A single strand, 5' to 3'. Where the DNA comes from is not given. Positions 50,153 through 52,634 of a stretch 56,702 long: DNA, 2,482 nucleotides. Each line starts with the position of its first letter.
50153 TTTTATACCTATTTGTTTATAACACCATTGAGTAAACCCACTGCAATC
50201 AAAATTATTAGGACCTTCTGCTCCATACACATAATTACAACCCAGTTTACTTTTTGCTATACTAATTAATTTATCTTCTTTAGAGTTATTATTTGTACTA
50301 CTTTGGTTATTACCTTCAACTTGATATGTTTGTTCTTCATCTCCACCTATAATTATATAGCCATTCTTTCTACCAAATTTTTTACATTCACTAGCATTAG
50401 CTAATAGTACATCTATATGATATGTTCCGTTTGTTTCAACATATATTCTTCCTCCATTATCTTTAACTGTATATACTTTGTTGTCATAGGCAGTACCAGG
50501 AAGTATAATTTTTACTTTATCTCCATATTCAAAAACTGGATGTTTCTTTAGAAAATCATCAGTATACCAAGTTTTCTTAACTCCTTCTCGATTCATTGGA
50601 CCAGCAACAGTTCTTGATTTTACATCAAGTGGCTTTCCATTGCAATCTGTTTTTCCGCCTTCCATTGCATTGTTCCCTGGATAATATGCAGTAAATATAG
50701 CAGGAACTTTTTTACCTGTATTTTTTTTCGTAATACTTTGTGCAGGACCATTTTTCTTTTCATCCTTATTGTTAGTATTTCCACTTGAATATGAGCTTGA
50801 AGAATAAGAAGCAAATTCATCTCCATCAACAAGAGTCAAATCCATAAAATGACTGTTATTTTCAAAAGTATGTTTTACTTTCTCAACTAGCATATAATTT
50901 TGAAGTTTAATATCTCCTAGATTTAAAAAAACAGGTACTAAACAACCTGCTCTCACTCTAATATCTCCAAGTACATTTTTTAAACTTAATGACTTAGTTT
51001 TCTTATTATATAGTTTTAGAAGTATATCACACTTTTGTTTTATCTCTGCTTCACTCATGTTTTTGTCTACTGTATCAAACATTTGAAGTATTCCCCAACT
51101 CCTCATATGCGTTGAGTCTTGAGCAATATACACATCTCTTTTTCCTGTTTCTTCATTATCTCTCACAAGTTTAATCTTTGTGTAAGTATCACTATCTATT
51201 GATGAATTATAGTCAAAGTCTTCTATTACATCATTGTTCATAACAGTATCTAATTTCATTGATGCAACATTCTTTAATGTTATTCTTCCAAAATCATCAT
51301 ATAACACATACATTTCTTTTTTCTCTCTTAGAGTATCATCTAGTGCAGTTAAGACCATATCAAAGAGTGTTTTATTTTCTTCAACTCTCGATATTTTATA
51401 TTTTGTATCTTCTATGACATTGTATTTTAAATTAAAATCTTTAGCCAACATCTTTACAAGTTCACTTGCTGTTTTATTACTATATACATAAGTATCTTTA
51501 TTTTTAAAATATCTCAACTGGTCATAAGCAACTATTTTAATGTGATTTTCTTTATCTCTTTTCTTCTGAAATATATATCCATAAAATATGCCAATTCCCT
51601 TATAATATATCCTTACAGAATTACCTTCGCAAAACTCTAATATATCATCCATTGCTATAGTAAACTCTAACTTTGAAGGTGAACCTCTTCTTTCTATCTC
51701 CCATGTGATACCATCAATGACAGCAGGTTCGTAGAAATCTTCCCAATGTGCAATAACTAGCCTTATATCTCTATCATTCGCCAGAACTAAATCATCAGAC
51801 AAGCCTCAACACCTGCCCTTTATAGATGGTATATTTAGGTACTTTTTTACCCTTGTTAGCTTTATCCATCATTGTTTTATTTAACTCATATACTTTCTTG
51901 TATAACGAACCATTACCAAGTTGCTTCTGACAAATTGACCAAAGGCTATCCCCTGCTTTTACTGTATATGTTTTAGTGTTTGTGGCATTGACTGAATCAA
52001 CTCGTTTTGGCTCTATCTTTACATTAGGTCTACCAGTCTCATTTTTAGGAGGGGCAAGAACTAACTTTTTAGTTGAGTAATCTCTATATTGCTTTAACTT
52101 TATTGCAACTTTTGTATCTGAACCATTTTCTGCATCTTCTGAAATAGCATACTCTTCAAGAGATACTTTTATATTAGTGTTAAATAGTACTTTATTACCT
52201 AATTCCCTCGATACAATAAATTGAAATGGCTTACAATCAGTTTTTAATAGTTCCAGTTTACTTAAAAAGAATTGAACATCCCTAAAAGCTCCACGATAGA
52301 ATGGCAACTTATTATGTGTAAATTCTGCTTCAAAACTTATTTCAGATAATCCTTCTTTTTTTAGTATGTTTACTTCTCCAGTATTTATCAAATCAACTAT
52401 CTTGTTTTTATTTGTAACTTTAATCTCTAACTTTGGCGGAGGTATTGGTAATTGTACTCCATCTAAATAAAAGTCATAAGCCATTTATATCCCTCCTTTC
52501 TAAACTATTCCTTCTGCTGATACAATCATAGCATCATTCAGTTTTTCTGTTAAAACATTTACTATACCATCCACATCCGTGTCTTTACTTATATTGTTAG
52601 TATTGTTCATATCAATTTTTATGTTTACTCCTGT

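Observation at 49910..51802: Baseplate XkdQ-like protein fused to an NlpC/P60 peptidase: virion-associated peptidoglycan hydrolase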

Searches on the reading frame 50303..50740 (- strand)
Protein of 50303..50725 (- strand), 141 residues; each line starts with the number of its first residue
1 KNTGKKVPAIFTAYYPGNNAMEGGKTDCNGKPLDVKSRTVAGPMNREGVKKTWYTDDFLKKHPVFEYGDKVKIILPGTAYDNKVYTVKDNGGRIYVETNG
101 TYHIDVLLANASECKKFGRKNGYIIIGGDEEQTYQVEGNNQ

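Call 25: find_homologous_proteins(query=window:50336-50713:-, max_evalue=0.001)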
Query seq(126 aa) (126 aa): 2 proteins with E <= 0.001 among 7 candidates.
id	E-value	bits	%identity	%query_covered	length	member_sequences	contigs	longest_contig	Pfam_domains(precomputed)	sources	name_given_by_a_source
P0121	7.3e-61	222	99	79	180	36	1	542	PF00877.26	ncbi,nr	ncbi:TPA: C40 family peptidase, partial [Clostridioides difficile]|nr:C40 family peptidase [Clostrid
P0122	2.0e-13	68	97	29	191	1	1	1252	PF00877.26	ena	-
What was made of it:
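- Tried and rejected: Word-indexed search of the middle domain (call 25).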

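Call 33: search_protein_representatives(protein=window:50303-50725:-)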
Query: 141 residues. Proteins with E-value up to 0.001 (for the whole library): 119; up to 1e-10: 56; up to 1e-30: 1. The best 119 are listed.
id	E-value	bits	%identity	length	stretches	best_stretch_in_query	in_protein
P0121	4.4e-69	247.4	99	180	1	31-141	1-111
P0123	8.5e-22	94.0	54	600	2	69-130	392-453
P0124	2.4e-20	89.3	52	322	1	4-125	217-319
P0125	3.9e-20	88.6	50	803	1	3-128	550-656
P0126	2.7e-19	85.9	49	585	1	4-126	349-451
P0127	8.7e-19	84.3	49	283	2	63-129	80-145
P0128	1.2e-18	83.8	58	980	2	75-128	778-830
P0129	1.5e-18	83.5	52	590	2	66-128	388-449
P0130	2.5e-18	82.8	50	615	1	8-131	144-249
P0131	4.7e-18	81.9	49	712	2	66-132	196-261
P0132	5.7e-18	81.6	50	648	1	5-133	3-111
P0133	5.7e-18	81.6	49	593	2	66-128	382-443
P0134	2.7e-17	79.4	47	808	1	4-140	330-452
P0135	2.9e-17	79.3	47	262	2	63-133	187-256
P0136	3.0e-17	79.3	48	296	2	63-129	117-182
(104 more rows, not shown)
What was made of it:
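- Tried and rejected: I replaced it with the exhaustive HMMER search, which found 119 representatives (call 33).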

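Call 35: search_protein_families(library=pfam, alignment_id=A2, max_evalue=0.001)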
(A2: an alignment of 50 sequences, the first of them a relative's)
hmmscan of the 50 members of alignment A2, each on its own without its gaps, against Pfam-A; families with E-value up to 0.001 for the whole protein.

A. member 1, P0123 (600 aa): 3 families
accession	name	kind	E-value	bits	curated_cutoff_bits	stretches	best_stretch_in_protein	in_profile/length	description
PF24032.1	YQBQ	-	6.4e-54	183.8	27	1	23-311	1-293/294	YQBQ-like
PF00877.26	NLPC_P60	-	1.9e-28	98.9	23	1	485-584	1-93/105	NlpC/P60 family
PF05382.19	Amidase_5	-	1.3e-05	25.6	21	1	493-593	24-129/142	Bacteriophage peptidoglycan hydrolase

B. families by the number of members that match (of 50 scanned): 21 families
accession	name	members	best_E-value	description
PF24032.1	YQBQ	27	5.8e-112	YQBQ-like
PF06725.17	3D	16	1.3e-07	3D domain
PF00877.26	NLPC_P60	15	2.5e-31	NlpC/P60 family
PF01551.29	Peptidase_M23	11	9.7e-36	Peptidase family M23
PF05257.22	CHAP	10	4e-13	CHAP domain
PF05382.19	Amidase_5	5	4.5e-06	Bacteriophage peptidoglycan hydrolase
PF01476.26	LysM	3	5.8e-18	LysM domain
PF08239.17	SH3_3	2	1.6e-15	Bacterial SH3 domain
PF04970.19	LRAT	2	3.3e-05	Lecithin retinol acyltransferase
PF05708.18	Peptidase_C92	2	6.6e-05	Permuted papain-like amidase enzyme, YaeF/YiiX, C92 family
PF18013.6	Phage_lysozyme2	1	2.4e-27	Phage tail lysozyme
PF25309.1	ELLD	1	4.5e-15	Endolysin-like domain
PF00404.24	Dockerin_1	1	2.2e-10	Dockerin type I domain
PF04717.18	Phage_base_V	1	1.8e-09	Type VI secretion system/phage-baseplate injector OB domain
PF05954.17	Phage_GPD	1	2.2e-08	Phage tail baseplate hub (GPD)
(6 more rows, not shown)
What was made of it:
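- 50339..50713 (-): Middle domain (residues 364-488): MltA/YuiC-type '3D' double-psi beta-barrel, a predicted lytic transglycosylase; basic (pI 9.2). Key codons: Thr371/Tyr373 (50684-50692), Asp448 (50459-50461), Asp464 (50411-50413). However, 16 of 50 homologues hit PF06725 (best E 1.3e-07, call 35).
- On MltA / 3D-domain (PF06725) lytic transglycosylase: Of its 50 closest family representatives, 16 are hit at E <= 0.001 (best 1.3e-07, call 35).
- Family members swap in other peptidoglycan peptidases at the same position: M23 in 11 of 50 and CHAP in 10 of 50 (call 35).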

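Call 50: predict_structure(alignment_id=A4)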
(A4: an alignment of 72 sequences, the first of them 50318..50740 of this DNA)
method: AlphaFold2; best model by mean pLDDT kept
length: 141 residues; sequences in the alignment: 72
mean_pLDDT: 86.9   pTM: 0.81
mean pLDDT of the five models: 86.9, 84.9, 83.9, 82.7, 82.6
residues with pLDDT >= 90: 96; 70-90: 25; 50-70: 20; < 50: 0
segments of 3 or more residues with pLDDT < 50: none
pLDDT, mean of each block of 10 residues (from residue 1): 64 96 69 91 93 79 91 95 96 92 96 95 97 65 54
secondary structure, 60 per line:
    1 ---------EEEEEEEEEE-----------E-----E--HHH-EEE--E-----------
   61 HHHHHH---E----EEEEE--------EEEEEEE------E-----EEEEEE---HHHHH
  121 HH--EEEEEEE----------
elements in order: E10-19 E44-46 H61-66 E75-79 E88-94 E107-112 H116-122 E125-131
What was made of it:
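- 50339..50713 (-): AF2 model: pLDDT 86.9, pTM 0.81 (call 50).
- On MltA / 3D-domain (PF06725) lytic transglycosylase: Model pLDDT 86.9 (call 50).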

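Call 59: search_solved_structures(query=A5, max_evalue=10, show_alignments=5)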
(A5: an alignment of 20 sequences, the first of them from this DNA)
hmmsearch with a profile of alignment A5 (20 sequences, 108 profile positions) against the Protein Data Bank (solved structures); distinct sequences matched with E-value up to 10: 4.
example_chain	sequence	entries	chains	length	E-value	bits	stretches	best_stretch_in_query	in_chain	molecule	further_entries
8v3w_H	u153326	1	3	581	9.9e-29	102.9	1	2-106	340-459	Hub-Hydrolase (CD1368)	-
9v1i_la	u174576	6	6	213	0.24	14.8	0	10-75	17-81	60S ribosomal protein L26, putative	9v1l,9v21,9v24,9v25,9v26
4avr_A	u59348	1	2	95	0.43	14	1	11-69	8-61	PA4485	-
1x44_A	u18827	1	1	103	0.62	13.5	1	21-71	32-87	Myosin-binding protein C, slow-type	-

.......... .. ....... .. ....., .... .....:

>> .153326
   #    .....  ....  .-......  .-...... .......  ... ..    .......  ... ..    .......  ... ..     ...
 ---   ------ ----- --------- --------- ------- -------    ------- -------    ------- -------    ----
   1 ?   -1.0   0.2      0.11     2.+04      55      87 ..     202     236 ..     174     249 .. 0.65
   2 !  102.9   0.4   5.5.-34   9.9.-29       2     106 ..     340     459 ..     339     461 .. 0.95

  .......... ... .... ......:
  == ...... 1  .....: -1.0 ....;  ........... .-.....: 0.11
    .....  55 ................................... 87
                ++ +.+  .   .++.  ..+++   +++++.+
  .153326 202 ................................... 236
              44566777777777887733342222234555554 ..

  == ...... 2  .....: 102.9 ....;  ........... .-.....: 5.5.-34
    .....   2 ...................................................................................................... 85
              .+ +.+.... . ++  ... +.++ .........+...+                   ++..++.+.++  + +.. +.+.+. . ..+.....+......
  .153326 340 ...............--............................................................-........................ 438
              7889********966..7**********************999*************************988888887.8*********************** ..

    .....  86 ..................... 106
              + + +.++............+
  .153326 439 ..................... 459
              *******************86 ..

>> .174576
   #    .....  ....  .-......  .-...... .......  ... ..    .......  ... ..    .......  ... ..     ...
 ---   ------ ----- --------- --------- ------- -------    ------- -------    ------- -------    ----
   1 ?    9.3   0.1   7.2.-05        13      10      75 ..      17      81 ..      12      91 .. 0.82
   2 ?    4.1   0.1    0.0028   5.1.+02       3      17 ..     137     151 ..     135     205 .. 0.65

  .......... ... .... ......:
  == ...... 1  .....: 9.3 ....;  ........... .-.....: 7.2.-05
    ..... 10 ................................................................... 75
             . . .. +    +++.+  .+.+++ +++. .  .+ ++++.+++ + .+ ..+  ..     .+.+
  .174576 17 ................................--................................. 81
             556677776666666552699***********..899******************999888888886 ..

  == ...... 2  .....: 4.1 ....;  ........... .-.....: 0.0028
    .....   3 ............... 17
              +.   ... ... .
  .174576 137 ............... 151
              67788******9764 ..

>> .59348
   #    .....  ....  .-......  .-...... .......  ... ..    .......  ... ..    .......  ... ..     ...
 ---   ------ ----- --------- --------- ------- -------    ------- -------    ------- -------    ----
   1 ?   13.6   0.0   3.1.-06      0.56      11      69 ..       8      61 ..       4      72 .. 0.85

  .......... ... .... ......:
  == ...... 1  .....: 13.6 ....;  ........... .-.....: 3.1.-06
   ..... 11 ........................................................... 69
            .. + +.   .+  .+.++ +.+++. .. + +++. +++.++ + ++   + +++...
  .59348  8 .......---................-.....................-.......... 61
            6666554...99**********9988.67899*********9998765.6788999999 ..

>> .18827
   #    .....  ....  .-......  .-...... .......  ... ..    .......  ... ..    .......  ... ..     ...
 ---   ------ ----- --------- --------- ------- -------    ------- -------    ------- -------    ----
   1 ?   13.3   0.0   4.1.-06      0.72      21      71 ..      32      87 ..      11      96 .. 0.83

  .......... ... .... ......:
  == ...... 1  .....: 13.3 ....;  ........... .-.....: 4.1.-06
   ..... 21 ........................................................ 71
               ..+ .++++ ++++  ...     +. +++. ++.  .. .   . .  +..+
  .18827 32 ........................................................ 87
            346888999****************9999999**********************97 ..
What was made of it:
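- On MltA / 3D-domain (PF06725) lytic transglycosylase: A family profile does not reach MltA or YuiC in the PDB (call 59).
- A sequence profile of the middle-domain family does not reach MltA or YuiC (call 59).
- Tried and rejected: Trimmed 20-sequence profile of the middle domain against PDB sequences (call 59).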

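Call 71: search_dna_similar(collection=phages, mode=protein, query=window:50336-50716:-, max_evalue=0.00001, max_rows=40, rows=spread)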
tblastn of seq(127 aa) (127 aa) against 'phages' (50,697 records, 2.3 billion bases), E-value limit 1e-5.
Records with a match: 30; places in all: 30; records where one place covers at least 80% of the query: 30.
Best place of each record, by identity: >=99% 2; 95-99% 1; <60% 27.
By first word of the organism name: Clostridium 19; Clostridioides 10; Terrisporobacter 1.
By host as written in the record: - 12; Clostridium difficile 9; Clostridioides difficile CD500-12 1; Clostridioides difficile HGP05 1; Clostridioides difficile Semix9 1; Terrisporobacter petrolearius ELB 1; Clostridioides difficile CD2301 1; Clostridioides difficile CD08011 1; and 3 more.
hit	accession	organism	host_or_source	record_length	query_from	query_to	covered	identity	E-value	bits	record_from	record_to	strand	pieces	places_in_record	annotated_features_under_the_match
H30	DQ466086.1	Clostridioides phage phiC2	-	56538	1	127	100%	99.2%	2e-81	265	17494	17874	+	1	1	putative hydrolase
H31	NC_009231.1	Clostridioides phage phiC2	-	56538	1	127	100%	99.2%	2e-81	265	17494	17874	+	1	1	putative hydrolase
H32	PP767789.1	Clostridioides phage phiCDKH02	Clostridioides difficile CD500-12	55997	1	127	100%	98.4%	5e-81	263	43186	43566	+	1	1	NlpC/P60 family protein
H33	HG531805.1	Clostridium phage CDMH1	-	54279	1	127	100%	53.5%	2e-41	150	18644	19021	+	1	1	CDHM1_gp24: putative cell wall hydrolase protein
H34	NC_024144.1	Clostridium phage CDMH1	-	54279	1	127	100%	53.5%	2e-41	150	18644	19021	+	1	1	CDHM1_gp24: C40 family peptidase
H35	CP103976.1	Clostridioides phage HGP05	Clostridioides difficile HGP05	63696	1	125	98%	44.8%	1e-25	105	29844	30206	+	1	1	record has no annotation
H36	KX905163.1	Clostridioides phage phiSemix9P1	Clostridioides difficile Semix9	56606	1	125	98%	44.0%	6e-26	106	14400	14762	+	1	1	cell wall XkdQ-like hydrolase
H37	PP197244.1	Terrisporobacter phage TPELB_ph1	Terrisporobacter petrolearius ELB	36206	4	123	94%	44.2%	2e-18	85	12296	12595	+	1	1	hypothetical protein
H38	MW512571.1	Clostridioides phage CD2301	Clostridioides difficile CD2301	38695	1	124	98%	42.4%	6e-18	84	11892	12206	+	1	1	none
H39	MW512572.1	Clostridioides phage phiCD08011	Clostridioides difficile CD08011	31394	1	124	98%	41.6%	8e-18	83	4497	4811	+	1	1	NlpC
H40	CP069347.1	Clostridioides phage pCD5401_3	soil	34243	1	124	98%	41.6%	2e-17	82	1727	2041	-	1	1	record has no annotation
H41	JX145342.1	Clostridium phage phiMMP04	Clostridium difficile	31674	1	124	98%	40.8%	1e-17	83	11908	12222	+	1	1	cell wall hydrolase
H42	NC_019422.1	Clostridium phage phiMMP04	Clostridium difficile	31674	1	124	98%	40.8%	1e-17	83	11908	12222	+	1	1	C40 family peptidase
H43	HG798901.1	Clostridium phage phiCDHM11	-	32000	1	124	98%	40.0%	9e-17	80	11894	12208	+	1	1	phiCDHM11_gp15: putative cell wall hydrolase protein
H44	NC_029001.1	Clostridium phage phiCDHM11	-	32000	1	124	98%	40.0%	9e-17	80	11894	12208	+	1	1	phiCDHM11_gp15: C40 family peptidase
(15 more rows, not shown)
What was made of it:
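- Closest known: phiC2 p22 'putative hydrolase'. Same: The middle domain is 99% (phiC2) and 98% (phiCDKH02) identical by tblastn (call 71).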

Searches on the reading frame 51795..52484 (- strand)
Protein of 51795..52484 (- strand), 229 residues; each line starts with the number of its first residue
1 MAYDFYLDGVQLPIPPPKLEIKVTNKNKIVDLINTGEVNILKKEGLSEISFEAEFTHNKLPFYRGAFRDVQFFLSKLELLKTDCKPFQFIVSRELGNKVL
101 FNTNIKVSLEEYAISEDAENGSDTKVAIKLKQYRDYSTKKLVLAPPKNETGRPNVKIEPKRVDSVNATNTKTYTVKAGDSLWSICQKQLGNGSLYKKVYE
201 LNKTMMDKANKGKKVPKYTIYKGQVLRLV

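Call 3: search_protein_families(library=pfam, proteins=[window:51795-52484:-], max_evalue=0.01)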
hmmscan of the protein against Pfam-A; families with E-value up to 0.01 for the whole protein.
window:51795-52484:- (229 aa): 1 family
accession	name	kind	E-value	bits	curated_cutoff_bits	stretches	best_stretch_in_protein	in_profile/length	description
PF01476.26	LysM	-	4.8e-06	26.9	20.9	1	173-203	1-28/43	LysM domain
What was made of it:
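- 51795..52484 (-): Context: LysM protein, the tail tube initiator ('tube tail'), which sits immediately above the hub in the particle. Pfam LysM (call 3).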

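Call 60: search_solved_structures(query=window:51795-52484:-, max_evalue=0.01)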
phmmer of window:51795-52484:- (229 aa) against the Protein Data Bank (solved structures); distinct sequences matched with E-value up to 0.01: 5.
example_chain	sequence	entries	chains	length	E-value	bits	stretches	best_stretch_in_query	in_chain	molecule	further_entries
9g8s_T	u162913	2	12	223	2.7e-09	40.2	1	12-207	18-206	Peptidoglycan-binding LysM protein | gp61 - Tail tube initiator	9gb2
7pvc_A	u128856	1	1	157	8.2e-09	38.6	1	139-227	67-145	Potassium binding protein Kbp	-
7vcm_A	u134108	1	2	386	1.2e-07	34.8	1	140-227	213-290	Green fluorescent protein,Potassium binding protein Kbp,Green fluorescent protein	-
8zex_A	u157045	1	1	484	2.7e-07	33.7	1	140-211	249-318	HaloKbp1a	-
8i2e_B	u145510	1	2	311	0.0064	19.3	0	164-190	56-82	Probable peptidoglycan endopeptidase LytE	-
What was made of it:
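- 51795..52484 (-): PDB 9g8s_T, phiCD508 gp61 tail tube initiator, E 2.7e-09 (call 60).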
